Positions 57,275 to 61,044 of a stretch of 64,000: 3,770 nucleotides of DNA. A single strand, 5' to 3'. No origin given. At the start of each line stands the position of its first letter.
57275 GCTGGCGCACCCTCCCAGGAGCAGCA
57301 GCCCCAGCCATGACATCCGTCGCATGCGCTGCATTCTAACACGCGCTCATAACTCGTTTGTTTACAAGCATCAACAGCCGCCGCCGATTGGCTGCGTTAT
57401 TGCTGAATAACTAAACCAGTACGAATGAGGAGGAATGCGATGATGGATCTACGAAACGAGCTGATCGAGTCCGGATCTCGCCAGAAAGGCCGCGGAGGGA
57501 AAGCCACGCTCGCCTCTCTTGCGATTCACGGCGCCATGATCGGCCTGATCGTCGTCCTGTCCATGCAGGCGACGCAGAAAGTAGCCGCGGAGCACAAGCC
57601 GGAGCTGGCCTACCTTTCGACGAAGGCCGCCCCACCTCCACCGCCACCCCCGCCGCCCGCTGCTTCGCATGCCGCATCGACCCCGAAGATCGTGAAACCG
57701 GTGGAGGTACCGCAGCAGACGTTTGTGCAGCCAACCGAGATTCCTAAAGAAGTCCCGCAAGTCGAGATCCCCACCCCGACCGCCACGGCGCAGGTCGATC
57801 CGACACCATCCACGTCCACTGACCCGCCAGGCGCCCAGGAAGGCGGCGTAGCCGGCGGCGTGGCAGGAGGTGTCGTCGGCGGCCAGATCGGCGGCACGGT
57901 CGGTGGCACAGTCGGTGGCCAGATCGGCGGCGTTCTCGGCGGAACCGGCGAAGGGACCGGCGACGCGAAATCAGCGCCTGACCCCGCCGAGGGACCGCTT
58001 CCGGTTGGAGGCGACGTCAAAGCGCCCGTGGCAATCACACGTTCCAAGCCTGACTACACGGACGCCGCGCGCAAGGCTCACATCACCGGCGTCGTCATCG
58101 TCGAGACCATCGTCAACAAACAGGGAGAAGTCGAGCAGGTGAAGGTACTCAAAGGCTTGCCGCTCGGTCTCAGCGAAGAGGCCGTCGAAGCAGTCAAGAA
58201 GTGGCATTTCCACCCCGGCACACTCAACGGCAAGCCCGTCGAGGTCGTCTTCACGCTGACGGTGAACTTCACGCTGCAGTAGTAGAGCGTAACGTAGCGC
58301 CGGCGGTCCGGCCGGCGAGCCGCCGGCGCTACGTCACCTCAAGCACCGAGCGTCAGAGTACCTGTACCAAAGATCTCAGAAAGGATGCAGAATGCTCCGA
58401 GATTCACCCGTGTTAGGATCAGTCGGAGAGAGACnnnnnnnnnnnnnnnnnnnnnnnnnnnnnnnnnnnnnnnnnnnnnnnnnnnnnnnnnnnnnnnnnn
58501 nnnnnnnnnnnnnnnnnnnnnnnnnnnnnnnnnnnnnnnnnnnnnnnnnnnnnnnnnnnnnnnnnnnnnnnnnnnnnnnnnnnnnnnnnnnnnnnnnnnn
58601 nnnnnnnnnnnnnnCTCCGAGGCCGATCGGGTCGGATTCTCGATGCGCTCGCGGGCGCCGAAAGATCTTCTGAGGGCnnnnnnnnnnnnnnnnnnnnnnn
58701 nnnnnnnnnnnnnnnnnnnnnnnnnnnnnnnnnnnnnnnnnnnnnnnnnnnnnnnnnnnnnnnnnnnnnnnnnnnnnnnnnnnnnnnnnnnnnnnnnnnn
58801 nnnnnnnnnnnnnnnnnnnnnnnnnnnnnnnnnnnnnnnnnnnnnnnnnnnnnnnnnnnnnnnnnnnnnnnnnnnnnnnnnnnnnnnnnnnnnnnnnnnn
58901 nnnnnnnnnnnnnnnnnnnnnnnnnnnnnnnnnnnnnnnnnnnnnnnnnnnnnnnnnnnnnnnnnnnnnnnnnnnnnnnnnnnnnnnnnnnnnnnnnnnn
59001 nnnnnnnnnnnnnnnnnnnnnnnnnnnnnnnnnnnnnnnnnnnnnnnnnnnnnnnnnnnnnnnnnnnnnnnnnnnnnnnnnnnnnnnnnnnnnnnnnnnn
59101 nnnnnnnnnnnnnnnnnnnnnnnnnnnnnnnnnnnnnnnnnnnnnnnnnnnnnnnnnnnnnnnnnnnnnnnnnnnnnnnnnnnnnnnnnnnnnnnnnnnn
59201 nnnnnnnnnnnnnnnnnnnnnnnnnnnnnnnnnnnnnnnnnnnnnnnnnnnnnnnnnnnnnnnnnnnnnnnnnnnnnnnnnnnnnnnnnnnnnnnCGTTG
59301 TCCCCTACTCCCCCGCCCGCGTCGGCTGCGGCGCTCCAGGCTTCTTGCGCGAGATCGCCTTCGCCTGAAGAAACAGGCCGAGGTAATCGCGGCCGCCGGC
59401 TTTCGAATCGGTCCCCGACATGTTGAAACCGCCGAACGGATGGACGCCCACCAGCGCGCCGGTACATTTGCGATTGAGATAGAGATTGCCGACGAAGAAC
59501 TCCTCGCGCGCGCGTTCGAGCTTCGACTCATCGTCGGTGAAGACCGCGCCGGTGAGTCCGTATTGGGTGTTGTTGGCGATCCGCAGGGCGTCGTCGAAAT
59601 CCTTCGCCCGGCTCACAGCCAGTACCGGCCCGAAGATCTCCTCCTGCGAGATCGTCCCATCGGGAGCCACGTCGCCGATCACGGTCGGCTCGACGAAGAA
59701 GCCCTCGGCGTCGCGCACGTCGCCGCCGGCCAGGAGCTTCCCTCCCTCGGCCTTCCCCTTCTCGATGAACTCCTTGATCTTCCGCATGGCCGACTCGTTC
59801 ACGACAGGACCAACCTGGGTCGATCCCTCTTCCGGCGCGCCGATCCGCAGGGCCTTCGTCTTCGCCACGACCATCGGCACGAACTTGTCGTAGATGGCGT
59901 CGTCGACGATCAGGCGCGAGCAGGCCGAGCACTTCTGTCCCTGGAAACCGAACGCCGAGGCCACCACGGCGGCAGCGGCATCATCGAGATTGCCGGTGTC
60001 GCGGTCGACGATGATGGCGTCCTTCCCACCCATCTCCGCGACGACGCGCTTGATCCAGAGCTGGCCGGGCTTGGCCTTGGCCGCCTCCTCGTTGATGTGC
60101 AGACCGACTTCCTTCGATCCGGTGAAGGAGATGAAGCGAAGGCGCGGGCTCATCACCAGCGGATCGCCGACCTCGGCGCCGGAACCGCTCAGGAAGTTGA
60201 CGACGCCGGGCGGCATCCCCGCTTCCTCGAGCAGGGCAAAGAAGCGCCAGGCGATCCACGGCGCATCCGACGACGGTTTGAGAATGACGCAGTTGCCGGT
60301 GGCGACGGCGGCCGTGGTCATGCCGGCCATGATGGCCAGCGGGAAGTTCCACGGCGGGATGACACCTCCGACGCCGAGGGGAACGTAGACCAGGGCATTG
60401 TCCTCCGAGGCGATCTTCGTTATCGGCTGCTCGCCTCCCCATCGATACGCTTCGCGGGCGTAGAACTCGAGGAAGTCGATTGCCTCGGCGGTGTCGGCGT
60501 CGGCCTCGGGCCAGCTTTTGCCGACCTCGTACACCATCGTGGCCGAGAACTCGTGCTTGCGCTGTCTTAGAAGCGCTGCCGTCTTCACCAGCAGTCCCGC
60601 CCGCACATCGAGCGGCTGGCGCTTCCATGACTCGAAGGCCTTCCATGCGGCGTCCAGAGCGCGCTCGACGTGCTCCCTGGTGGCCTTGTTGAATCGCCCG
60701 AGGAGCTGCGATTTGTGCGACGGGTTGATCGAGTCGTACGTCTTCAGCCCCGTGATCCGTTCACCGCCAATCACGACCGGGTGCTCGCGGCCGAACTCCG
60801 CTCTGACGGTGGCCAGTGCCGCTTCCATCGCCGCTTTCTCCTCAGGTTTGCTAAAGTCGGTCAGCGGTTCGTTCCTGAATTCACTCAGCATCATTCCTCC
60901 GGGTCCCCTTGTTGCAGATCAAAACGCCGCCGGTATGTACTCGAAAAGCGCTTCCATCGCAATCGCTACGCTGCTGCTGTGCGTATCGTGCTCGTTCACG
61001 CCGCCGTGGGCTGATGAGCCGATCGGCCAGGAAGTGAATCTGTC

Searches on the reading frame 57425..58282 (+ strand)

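Call 94: search_protein_families(library=pfam, proteins=[window:57425-58282:+], max_evalue=0.001)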
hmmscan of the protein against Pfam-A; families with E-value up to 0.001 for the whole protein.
window:57425-58282:+ (285 aa): 1 family
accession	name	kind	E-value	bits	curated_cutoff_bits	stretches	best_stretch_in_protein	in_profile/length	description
PF03544.19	TonB_C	-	9.2e-19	68.1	24.6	1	208-284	2-79/79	Gram-negative bacterial TonB protein C-terminal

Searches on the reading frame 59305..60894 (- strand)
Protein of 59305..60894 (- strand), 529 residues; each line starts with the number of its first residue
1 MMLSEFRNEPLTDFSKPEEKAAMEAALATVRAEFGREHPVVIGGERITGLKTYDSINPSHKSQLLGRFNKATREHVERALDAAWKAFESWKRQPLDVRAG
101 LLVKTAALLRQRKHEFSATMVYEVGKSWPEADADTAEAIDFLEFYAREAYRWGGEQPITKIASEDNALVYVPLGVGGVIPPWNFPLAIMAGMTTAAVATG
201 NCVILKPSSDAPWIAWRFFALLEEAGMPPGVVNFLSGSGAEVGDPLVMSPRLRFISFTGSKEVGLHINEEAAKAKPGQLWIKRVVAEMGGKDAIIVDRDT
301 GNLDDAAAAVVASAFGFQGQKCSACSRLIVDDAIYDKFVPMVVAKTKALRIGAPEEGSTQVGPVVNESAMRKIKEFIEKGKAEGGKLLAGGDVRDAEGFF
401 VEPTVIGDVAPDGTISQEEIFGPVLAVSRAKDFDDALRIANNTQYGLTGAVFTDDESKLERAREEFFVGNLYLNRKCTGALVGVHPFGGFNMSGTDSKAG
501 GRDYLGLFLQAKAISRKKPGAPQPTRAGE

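Call 94: search_protein_families(library=pfam, proteins=[window:59305-60894:-], max_evalue=0.001)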
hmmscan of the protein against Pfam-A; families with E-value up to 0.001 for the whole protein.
window:59305-60894:- (529 aa): 1 family
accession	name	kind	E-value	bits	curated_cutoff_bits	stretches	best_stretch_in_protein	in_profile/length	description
PF00171.27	Aldedh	-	4.7e-150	500.6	23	1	51-514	7-461/461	Aldehyde dehydrogenase family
